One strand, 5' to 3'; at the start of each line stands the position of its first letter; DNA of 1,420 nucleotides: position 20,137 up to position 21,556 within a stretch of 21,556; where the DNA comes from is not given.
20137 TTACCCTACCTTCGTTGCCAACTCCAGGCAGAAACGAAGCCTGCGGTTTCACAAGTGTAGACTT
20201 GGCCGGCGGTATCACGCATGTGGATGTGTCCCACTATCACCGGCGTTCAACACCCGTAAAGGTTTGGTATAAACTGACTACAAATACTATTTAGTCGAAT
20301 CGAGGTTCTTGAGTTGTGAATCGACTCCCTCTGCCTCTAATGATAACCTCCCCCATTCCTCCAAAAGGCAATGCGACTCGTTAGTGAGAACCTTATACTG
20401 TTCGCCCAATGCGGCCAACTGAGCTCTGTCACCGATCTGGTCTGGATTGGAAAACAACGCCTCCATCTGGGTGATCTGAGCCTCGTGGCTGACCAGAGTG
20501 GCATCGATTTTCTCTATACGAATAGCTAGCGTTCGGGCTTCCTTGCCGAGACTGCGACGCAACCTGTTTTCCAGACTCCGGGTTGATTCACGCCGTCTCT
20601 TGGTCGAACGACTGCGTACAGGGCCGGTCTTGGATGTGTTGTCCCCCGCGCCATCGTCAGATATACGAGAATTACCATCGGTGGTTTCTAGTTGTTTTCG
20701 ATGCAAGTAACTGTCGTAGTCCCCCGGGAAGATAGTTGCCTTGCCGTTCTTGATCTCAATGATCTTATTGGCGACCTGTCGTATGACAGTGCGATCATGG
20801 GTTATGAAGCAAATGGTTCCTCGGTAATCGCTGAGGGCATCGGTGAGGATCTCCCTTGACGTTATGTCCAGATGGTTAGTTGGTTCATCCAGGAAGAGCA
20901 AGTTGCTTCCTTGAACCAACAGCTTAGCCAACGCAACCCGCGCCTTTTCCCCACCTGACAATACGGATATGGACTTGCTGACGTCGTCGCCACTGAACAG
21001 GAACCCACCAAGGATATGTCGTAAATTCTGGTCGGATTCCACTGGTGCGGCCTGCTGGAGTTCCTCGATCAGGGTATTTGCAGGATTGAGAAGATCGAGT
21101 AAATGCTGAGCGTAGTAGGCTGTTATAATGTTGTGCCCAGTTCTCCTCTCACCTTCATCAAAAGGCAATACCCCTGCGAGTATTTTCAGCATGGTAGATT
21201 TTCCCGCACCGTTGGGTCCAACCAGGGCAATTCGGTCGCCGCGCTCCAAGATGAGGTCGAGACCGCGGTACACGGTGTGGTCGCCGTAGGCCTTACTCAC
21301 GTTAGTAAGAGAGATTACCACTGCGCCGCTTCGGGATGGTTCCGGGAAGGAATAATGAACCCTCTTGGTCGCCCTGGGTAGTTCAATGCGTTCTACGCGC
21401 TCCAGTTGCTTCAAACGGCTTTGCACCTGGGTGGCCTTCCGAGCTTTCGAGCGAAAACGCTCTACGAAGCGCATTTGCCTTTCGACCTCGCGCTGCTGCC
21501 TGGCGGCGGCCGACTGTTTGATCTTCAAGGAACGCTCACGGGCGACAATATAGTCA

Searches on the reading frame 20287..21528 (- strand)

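Call 5: search_protein_families(library=pfam, proteins=[window:20287-21528:-])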
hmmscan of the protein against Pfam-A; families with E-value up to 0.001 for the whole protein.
window:20287-21528:- (413 aa): 5 families
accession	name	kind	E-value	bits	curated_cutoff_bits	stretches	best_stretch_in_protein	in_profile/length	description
PF00005.33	ABC_tran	-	9e-23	81.8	25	1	88-218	2-137/137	ABC transporter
PF12848.13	ABC_tran_Xtn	-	1.3e-17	64.1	25.9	1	2-56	27-82/85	ABC transporter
PF02463.25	SMC_N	-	4.1e-07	30.1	40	0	188-261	135-213/220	RecF/RecN/SMC N terminal domain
PF13304.12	AAA_21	-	1.1e-06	29.4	27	0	101-133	3-41/304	AAA domain, putative AbiEii toxin, Type IV TA system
PF16326.10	ABC_tran_CTD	-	1.8e-05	25.3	32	1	336-396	8-68/69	ABC transporter C-terminal domain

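Call 6: search_protein_families(library=ncbifam, proteins=[window:20287-21528:-])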
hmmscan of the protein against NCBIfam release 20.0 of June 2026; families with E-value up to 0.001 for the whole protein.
window:20287-21528:- (413 aa): 189 families (the best 25 are shown)
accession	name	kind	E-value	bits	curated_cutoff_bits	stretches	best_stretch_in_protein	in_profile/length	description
NF000355.4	ribo_prot_ABC_F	equivalog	1.5e-82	278.1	380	2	5-254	243-494/499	ribosomal protection-like ABC-F family protein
TIGR03719.1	ABC_ABC_ChvD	subfamily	1e-80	271.9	806.75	2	3-281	256-536/552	energy-dependent translational throttle protein EttA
NF007921.0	PRK10636.1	equivalog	3.5e-73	246.9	917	1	4-356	245-590/638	ABC transporter ATP-binding protein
NF011646.0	PRK15064.1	equivalog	1.9e-65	221.3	762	1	5-280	252-529/530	ABC-F family ATPase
NF008358.0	PRK11147.1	equivalog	2.8e-61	207.6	936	2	28-239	275-490/635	ABC transporter ATP-binding protein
NF050005.1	ABC_ATPase_Uup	equivalog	1.8e-57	194.9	900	1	28-380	275-621/636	ATP-binding cassette ATPase Uup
NF000170.2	ABCF_Vga_all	exception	4.2e-54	183.9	725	1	18-284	220-478/521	Vga family ABC-F type ribosomal protection protein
NF008775.0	PRK11819.1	equivalog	8.3e-54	183.1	599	1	2-281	257-538/556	energy-dependent translational throttle protein EttA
NF000514.1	ABCF_OptrA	exception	2.6e-53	181.4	1450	1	6-298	280-572/655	ABC-F type ribosomal protection protein OptrA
NF000169.2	ABCF_Sal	exception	6.5e-45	153.8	725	2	179-283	120-224/542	Sal family ABC-F type ribosomal protection protein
NF043038.1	ABCF_CplR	exception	1.2e-43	149.6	780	1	34-290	251-500/544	ABC-F type ribosomal protection protein CplR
NF000168.2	ABCF_Msr_all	exception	4.4e-39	134.4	680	1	70-284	4-195/487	Msr family ABC-F type ribosomal protection protein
NF000171.1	ABCF_producer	exception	7.4e-36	123.7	800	2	125-281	99-255/541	TlrC/CarA/OleB/SrmB family ABC-F type ribosomal protection protein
NF000167.2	ABCF_Lsa_all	exception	9.3e-34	117.2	750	2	185-288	113-218/492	Lsa family ABC-F type ribosomal protection protein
NF045691.1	ABCF_VgaF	exception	2.9e-30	105.3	975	2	26-246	227-439/459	ABC-F type ribosomal protection protein Vga(F)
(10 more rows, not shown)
